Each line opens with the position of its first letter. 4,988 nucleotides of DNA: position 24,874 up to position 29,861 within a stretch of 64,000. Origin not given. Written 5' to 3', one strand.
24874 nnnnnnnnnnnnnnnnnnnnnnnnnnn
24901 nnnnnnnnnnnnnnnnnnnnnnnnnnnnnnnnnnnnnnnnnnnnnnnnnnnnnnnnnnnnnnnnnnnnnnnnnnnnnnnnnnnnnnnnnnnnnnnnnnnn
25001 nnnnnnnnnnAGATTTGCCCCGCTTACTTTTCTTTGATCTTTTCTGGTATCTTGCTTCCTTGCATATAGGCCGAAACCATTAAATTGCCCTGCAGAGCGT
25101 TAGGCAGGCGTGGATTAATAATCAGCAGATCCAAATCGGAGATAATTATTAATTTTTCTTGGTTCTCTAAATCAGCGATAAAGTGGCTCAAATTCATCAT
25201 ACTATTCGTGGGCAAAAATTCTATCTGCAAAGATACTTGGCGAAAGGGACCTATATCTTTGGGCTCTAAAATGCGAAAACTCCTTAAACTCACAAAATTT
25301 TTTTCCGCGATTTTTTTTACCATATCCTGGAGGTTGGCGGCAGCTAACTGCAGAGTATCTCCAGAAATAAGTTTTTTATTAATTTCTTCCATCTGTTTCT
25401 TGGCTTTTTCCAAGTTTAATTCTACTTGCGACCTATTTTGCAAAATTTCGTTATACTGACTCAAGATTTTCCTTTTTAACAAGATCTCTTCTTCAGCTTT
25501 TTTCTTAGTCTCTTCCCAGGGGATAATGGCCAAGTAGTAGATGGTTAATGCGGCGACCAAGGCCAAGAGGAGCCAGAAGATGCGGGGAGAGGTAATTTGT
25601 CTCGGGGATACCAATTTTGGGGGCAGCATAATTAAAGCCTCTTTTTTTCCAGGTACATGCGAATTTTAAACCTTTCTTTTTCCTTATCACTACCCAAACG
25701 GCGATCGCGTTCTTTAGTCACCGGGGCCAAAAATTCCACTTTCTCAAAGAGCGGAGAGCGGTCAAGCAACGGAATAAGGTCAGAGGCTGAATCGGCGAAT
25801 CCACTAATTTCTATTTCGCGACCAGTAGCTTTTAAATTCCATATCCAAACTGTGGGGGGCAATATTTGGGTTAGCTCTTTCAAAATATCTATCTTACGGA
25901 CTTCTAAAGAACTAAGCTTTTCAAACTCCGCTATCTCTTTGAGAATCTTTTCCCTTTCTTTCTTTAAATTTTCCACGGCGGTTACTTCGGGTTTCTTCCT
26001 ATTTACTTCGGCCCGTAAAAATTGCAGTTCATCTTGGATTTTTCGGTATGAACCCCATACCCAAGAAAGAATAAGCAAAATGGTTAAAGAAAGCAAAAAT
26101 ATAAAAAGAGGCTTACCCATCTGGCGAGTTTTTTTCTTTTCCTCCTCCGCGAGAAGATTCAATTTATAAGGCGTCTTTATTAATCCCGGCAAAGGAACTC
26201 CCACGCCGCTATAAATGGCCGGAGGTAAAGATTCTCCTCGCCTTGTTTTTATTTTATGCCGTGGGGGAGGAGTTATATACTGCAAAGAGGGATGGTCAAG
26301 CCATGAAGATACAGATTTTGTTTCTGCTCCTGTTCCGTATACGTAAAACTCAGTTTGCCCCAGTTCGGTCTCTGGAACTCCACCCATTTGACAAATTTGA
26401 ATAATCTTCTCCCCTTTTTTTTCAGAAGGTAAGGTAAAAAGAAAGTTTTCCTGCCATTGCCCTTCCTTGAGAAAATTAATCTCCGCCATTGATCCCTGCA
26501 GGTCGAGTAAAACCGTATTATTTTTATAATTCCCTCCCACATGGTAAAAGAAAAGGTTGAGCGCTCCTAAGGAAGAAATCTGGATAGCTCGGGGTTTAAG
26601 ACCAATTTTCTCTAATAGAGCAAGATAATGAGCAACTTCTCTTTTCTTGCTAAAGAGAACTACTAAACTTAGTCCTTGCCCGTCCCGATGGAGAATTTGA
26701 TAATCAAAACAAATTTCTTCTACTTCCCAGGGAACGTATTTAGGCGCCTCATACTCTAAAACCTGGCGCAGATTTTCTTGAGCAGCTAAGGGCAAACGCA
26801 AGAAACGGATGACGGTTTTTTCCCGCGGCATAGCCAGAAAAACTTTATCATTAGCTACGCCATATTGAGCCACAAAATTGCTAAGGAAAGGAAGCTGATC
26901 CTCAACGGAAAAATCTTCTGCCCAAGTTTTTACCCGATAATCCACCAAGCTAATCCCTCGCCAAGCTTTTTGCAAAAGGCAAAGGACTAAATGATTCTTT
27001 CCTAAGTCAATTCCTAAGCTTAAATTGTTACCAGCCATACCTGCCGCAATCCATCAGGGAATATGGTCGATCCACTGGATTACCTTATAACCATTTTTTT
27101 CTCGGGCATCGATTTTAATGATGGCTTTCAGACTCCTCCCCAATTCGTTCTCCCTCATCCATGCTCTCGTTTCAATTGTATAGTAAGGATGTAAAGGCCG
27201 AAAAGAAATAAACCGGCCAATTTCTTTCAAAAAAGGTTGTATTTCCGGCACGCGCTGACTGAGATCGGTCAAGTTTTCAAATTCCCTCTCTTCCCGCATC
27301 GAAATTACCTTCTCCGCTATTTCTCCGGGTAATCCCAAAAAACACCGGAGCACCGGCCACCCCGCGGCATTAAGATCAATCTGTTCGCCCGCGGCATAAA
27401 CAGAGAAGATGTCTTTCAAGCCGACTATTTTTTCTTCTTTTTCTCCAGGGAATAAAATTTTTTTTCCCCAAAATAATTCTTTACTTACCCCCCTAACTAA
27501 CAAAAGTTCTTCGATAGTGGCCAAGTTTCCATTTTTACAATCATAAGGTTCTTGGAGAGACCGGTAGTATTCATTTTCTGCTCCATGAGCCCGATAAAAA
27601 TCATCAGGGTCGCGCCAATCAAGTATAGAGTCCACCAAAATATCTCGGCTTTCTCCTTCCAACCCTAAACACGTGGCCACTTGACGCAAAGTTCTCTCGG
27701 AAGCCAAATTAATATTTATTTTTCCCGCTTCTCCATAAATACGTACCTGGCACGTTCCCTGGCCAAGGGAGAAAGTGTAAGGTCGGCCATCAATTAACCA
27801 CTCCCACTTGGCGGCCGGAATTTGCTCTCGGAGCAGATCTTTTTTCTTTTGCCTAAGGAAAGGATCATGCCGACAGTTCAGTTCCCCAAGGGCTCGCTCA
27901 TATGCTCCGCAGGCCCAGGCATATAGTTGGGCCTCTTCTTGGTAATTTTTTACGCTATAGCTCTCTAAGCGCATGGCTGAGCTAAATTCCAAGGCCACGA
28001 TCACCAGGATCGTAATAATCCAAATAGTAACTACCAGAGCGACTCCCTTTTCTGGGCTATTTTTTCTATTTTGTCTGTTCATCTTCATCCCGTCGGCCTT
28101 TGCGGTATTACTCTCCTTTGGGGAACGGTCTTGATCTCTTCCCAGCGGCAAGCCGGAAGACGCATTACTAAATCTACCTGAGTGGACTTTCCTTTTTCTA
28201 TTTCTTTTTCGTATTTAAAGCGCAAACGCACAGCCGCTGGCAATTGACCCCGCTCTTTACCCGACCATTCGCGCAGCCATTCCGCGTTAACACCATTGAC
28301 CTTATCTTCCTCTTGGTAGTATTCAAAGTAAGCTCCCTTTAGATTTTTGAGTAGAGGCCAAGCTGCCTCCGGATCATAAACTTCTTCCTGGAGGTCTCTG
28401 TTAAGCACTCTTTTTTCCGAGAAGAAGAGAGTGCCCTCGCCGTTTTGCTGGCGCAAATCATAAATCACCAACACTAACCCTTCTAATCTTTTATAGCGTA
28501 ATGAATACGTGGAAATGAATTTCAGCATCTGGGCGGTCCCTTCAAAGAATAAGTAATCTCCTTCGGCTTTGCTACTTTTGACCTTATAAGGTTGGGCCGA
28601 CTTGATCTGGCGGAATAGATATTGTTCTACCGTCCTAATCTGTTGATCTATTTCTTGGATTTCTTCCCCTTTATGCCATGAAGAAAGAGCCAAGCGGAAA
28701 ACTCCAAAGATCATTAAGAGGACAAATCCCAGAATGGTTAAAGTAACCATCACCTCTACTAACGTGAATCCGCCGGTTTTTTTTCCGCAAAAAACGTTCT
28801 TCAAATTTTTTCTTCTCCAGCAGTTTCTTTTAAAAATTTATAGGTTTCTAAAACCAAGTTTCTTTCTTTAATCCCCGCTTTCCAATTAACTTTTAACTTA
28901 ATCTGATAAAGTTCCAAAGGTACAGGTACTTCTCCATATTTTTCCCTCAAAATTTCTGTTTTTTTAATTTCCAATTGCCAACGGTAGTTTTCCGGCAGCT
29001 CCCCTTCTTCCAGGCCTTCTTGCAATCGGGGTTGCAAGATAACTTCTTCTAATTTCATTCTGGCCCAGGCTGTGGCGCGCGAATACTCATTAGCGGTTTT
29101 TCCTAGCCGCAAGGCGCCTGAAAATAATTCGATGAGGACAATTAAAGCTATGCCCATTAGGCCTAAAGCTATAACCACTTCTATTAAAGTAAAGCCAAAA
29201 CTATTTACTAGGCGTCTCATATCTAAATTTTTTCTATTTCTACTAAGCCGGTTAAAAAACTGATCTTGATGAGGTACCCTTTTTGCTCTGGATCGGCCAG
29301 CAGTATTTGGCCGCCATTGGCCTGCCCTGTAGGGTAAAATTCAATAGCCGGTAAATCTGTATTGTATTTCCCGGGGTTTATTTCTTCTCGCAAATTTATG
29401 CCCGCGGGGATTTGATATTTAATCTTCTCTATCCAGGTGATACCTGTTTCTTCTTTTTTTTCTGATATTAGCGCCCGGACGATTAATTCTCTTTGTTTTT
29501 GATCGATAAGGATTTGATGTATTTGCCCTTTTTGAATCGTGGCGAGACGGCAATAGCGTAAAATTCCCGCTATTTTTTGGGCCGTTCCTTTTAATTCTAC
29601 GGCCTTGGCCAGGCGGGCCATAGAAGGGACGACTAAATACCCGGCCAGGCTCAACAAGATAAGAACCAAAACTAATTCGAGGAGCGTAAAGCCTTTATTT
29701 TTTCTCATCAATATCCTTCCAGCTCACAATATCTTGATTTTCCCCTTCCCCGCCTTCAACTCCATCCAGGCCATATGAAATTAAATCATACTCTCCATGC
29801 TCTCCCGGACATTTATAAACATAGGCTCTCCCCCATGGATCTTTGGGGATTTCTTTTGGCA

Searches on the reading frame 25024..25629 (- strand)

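Call 64: search_protein_families(library=pfam, proteins=[window:25024-25629:-], max_evalue=0.00001)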
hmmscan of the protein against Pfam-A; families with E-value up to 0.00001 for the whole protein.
window:25024-25629:- (201 aa): 1 family
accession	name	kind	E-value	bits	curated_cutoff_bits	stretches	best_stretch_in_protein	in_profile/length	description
PF10741.14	T2SSM_b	-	3.9e-11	43.3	21.7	1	84-189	3-111/111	Type II secretion system (T2SS), protein M subtype b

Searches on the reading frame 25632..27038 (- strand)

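Call 64: search_protein_families(library=pfam, proteins=[window:25632-27038:-], max_evalue=0.00001)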
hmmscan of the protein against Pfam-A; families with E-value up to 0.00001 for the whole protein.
window:25632-27038:- (468 aa): 2 families
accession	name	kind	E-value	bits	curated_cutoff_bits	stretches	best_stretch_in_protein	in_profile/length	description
PF05137.18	PilN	-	6.7e-15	55.3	22.8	1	385-461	2-76/78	Fimbrial assembly protein (PilN)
PF11104.14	PilM_2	-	4.4e-08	32.9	27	1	51-192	50-199/340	Type IV pilus assembly protein PilM;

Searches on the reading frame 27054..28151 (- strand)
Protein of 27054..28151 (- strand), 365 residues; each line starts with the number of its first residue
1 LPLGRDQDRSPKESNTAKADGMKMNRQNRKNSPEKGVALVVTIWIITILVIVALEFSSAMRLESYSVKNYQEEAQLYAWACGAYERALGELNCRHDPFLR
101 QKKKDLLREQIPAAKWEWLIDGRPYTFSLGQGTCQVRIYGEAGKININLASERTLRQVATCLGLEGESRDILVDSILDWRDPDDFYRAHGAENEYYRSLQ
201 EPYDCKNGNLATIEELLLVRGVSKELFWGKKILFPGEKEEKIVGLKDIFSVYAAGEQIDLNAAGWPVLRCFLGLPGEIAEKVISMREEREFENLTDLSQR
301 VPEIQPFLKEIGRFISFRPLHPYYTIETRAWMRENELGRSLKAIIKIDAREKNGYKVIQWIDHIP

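Call 64: search_protein_families(library=pfam, proteins=[window:27054-28151:-], max_evalue=0.00001)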
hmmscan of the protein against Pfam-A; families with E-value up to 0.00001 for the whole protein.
window:27054-28151:- (365 aa): 2 families
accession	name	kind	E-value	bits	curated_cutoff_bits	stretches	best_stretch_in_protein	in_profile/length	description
PF21687.3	T2SSK_1st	-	7.5e-15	56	26.2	1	149-226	17-94/107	Type II secretion system (T2SS), protein K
PF12836.13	HHH_3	-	8.5e-10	39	27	0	255-306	3-54/65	Helix-hairpin-helix motif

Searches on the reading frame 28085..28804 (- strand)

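Call 64: search_protein_families(library=pfam, proteins=[window:28085-28804:-], max_evalue=0.00001)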
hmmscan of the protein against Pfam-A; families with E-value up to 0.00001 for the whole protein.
window:28085-28804:- (239 aa): 1 family
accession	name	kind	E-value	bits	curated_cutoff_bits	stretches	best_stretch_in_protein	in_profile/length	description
PF07963.17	N_methyl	-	2.5e-07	30.4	21.2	1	8-33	2-27/27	Prokaryotic N-terminal methylation motif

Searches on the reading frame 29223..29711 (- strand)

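Call 64: search_protein_families(library=pfam, proteins=[window:29223-29711:-], max_evalue=0.00001)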
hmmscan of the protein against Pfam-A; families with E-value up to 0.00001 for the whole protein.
window:29223-29711:- (162 aa): 1 family
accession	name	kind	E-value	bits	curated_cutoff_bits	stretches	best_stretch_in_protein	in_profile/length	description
PF07963.17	N_methyl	-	2.6e-06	27.2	21.2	1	2-24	1-23/27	Prokaryotic N-terminal methylation motif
